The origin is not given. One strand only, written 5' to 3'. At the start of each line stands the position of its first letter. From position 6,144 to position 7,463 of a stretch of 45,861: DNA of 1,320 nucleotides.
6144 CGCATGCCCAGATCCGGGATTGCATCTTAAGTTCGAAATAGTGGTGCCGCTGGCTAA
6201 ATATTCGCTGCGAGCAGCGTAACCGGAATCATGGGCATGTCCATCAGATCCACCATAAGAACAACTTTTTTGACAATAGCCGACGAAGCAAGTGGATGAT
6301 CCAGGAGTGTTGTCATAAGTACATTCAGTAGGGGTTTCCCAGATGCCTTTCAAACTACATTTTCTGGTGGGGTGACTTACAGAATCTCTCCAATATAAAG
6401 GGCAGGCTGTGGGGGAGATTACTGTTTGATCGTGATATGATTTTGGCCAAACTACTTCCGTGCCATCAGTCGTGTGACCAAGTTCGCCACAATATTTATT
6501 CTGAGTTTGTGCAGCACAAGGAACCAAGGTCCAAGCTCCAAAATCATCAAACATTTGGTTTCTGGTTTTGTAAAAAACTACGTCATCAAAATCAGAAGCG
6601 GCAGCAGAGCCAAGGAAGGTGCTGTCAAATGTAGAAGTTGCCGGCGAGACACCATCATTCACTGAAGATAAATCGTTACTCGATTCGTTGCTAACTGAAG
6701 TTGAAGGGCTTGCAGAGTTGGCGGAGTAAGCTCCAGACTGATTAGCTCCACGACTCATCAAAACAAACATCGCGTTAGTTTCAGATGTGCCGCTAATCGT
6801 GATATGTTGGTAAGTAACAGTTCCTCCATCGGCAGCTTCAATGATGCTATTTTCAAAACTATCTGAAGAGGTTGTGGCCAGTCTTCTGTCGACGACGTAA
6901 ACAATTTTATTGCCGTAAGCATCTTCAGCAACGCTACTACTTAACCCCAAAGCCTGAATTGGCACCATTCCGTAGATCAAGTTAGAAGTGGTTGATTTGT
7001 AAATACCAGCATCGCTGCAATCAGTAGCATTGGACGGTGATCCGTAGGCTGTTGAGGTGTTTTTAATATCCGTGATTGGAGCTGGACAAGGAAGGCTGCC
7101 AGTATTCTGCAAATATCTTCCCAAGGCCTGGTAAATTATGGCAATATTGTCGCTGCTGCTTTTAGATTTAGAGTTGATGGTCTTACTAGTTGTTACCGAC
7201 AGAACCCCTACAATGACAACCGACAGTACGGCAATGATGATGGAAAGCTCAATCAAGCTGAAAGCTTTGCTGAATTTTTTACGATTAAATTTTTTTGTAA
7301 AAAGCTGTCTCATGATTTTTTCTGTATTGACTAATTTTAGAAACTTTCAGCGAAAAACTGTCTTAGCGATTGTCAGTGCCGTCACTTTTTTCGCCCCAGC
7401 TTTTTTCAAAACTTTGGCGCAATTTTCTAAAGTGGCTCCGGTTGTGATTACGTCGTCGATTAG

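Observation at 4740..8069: comF-linked 857-aa prepilin-leader protein with a huge cysteine-rich ectodomain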

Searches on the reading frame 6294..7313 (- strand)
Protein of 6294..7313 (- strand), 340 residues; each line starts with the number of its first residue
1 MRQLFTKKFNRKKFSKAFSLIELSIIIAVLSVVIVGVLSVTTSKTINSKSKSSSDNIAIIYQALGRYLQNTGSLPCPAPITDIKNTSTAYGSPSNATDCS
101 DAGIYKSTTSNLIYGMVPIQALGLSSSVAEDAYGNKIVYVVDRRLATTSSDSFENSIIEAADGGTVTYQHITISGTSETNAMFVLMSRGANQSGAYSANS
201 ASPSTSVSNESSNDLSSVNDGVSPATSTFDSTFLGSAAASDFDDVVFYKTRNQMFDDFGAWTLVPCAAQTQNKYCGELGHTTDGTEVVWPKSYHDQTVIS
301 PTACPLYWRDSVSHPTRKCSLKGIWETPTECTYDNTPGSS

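Call 37: predict_structure(alignment_id=A2)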
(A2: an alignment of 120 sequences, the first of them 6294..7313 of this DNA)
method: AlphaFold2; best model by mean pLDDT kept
length: 340 residues; sequences in the alignment: 120
mean_pLDDT: 86.2   pTM: 0.81
mean pLDDT of the five models: 86.2, 85.7, 85.3, 84.3, 83.0
residues with pLDDT >= 90: 202; 70-90: 85; 50-70: 39; < 50: 14
segments of 3 or more residues with pLDDT < 50: 164-175
pLDDT, mean of each block of 10 residues (from residue 1): 54 61 88 87 89 97 97 96 97 91 95 97 97 98 88 80 47 53 94 96 90 94 93 86 92 94 93 65 79 96 89 93 91 72
secondary structure, 60 per line:
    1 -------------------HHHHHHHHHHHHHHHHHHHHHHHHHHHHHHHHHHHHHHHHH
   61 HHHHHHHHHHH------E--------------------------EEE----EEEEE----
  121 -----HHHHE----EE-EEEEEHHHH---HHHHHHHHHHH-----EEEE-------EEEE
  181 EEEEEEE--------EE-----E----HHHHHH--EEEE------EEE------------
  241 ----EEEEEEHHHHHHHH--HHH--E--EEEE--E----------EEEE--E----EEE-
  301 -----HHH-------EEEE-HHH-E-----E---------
elements in order: H20-71 E105-107 E112-116 H126-129 E138-142 H143-146 H150-160 E166-169 E177-187 H208-213 E216-219 E226-228 E245-250 H251-258 E269-272 E286-289 E297-299 E316-319

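Call 43: fold_search(model_id=the predicted structure, library=pdb)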
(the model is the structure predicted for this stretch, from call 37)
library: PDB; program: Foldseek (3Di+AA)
matches with E <= 10: 122; with E <= 0.001: 0
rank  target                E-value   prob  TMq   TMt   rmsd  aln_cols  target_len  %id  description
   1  9iuf_A                3.0e-02  0.99  0.27  0.42   7.2       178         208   17  Cryo-EM structure of the type IVb pilus from enterotoxigenic Escherichia coli (released 2025-05-28)
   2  3n7r_B                5.2e-02  0.77  0.12  0.36   8.4        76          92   17  Crystal structure of the ectodomain complex of the CGRP receptor, a Class-B GPCR, reveals the site of drug antagonism (released 2010-09-15)
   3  3n95_B                5.6e-02  0.93  0.13  0.10   4.6        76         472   20  Crystal structure of human CRFR2 alpha extracellular domain in complex with Urocortin 2 (released 2010-10-20)
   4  3n7s_A                9.1e-02  0.69  0.10  0.31   7.2        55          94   20  Crystal structure of the ectodomain complex of the CGRP receptor, a Class-B GPCR, reveals the site of drug antagonism (released 2010-09-15)
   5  3n7s_B                9.1e-02  0.60  0.10  0.31   8.5        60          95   18  Crystal structure of the ectodomain complex of the CGRP receptor, a Class-B GPCR, reveals the site of drug antagonism (released 2010-09-15)
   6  7tzf_R                9.1e-02  0.60  0.11  0.10   8.5        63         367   27  Human Amylin3 Receptor in complex with Gs and rat amylin peptide (released 2022-03-23)
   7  6d1u_A                1.0e-01  0.66  0.12  0.07   8.4        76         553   17  Crystal structure of the human CLR:RAMP1 extracellular domain heterodimer in complex with adrenomedullin 2/intermedin (released 2018-09-05)
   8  6nbh_R                1.1e-01  0.82  0.14  0.12   4.5        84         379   23  Cryo-EM structure of parathyroid hormone receptor type 1 in complex with a long-acting parathyroid hormone analog and  (released 2019-04-17)
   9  8f0j_R                1.1e-01  0.66  0.13  0.12   8.5        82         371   23  Calcitonin Receptor in complex with Gs and Pramlintide analogue peptide San45 (released 2023-08-02)
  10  3ehs_A                1.2e-01  0.93  0.12  0.09   4.8        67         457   21  Crystal structure of the extracellular domain of human corticotropin releasing factor receptor type 1 (CRFR1) (released 2008-09-30)
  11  3n7r_A                1.2e-01  0.63  0.11  0.36   7.6        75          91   19  Crystal structure of the ectodomain complex of the CGRP receptor, a Class-B GPCR, reveals the site of drug antagonism (released 2010-09-15)
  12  8ax6_A                1.3e-01  0.69  0.13  0.08   8.1        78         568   17  Crystal structure of a CGRP receptor ectodomain heterodimer bound to macrocyclic inhibitor HTL0029882 (released 2022-12-07)
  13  3eht_A                1.3e-01  0.57  0.10  0.08   6.1        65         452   20  Crystal structure of the extracellular domain of human corticotropin releasing factor receptor type 1 (CRFR1) in compl (released 2008-09-30)
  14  3n7p_A                1.3e-01  0.38  0.10  0.30   9.3        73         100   19  Crystal structure of the ectodomain complex of the CGRP receptor, a Class-B GPCR, reveals the site of drug antagonism (released 2010-09-15)
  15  3n7p_B                1.4e-01  0.41  0.10  0.31   9.1        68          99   19  Crystal structure of the ectodomain complex of the CGRP receptor, a Class-B GPCR, reveals the site of drug antagonism (released 2010-09-15)
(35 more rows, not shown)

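Call 52: search_solved_structures(query=A2, max_evalue=1, show_alignments=2)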
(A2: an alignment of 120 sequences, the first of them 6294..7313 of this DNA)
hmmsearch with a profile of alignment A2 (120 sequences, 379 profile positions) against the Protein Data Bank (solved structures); distinct sequences matched with E-value up to 1: 13.
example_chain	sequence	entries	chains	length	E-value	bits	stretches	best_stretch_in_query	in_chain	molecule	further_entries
8pfb_G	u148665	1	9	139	9.3e-05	24.7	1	14-87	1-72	Type IV pilin PilE1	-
9egp_A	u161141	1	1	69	0.00026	23.2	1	7-63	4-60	Geopilin domain 1 protein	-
8tj2_C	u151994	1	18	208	0.00028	23.1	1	14-68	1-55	Type IV major pilin protein PilA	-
7tgg_A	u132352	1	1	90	0.0017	20.6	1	6-60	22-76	Geopilin domain 1 protein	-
9laa_A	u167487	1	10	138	0.0028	19.9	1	2-36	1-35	Type IV pilin protein PilA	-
6xxe_A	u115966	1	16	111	0.023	16.8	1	14-51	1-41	Uncharacterized protein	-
8qqj_J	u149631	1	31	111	0.046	15.9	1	14-51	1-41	Type IV narrow pilus major component PilA5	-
9lab_B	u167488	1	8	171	0.053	15.7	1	9-33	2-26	MSHA major pilin subunit MshA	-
2m7g_A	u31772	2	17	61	0.15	14.2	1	14-61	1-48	Geopilin domain 1 protein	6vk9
8p3b_A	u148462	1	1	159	0.27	13.3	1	14-46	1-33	Fimbrial protein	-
1ay2_A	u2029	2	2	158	0.27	13.3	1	14-40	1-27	TYPE 4 PILIN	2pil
2hi2_A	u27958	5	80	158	0.31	13.2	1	14-40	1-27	Fimbrial protein | PilA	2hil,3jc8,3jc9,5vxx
5wda_A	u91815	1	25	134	0.44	12.6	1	14-71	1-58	General secretion pathway protein G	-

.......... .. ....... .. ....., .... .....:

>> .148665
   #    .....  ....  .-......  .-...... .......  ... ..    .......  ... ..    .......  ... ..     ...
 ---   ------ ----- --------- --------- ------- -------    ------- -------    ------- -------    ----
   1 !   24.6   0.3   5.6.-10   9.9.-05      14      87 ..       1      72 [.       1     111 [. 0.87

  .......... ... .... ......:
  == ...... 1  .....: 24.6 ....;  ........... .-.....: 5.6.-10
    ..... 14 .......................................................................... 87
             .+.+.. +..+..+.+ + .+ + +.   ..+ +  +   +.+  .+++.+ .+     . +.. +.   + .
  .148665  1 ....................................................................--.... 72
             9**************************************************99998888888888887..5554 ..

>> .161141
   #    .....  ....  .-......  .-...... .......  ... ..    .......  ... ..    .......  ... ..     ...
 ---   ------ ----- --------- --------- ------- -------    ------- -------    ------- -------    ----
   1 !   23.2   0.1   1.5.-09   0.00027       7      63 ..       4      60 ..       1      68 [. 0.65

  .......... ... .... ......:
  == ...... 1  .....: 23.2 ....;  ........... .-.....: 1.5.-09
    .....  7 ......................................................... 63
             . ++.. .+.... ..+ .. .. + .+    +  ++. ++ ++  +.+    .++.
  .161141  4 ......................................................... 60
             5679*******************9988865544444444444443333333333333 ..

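Call 61: fold_search(model_id=the predicted structure, library=viral)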
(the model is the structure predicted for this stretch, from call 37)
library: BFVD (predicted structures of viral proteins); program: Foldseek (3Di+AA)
matches with E <= 10: 39; with E <= 0.001: 0
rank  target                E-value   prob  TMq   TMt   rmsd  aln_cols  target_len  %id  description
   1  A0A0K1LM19            1.4e-01  0.04  0.11  0.09  21.4       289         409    9  Uncharacterized protein [Caulobacter phage Seuss]
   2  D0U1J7                3.5e-01  0.57  0.14  0.13   7.1        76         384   13  Complement control protein [Wood mouse herpesvirus]
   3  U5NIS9                4.7e-01  0.57  0.13  0.09   7.7        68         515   22  ORF4 [Retroperitoneal fibromatosis-associated herpesvirus]
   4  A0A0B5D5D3            1.1e+00  0.23  0.13  0.12   8.4        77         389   16  ORF4A [macacine gammaherpesvirus 12]
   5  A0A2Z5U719            2.5e+00  0.08  0.14  0.12  13.3       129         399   15  Sushi domain-containing protein [Rhinolophus gammaherpesvirus 1]
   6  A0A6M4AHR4            3.4e+00  0.01  0.07  0.15  16.6        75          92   15  (no name in the UniProt tables at hand)
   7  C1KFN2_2              3.6e+00  0.01  0.13  0.06  14.6       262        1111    8  Putative tail fibre protein [Lactobacillus phage Lb338-1]
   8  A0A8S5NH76            3.8e+00  0.05  0.12  0.19   8.6        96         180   14  Uncharacterized protein [Siphoviridae sp. ctLmu1]
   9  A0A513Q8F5            4.3e+00  0.01  0.09  0.06  18.4        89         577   15  ORF1a (Fragment) [Porcine astrovirus 1]
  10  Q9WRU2                4.6e+00  0.12  0.14  0.08   8.4        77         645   17  Complement binding protein [Macaca mulatta rhadinovirus 17577]
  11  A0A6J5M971            5.5e+00  0.01  0.10  0.19  13.3       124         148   10  Uncharacterized protein [uncultured Caudovirales phage]
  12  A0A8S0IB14            5.5e+00  0.01  0.08  0.13  21.1       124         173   10  (no name in the UniProt tables at hand)
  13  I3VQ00                5.5e+00  0.01  0.07  0.07  12.2       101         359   11  B28.4 [miniopterid betaherpesvirus 1]
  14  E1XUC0                5.8e+00  0.02  0.09  0.05  19.9       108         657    8  Predicted tail fiber protein [Salmonella phage Vi06]
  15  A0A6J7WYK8            5.8e+00  0.00  0.09  0.08  21.9       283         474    8  Uncharacterized protein [uncultured Caudovirales phage]
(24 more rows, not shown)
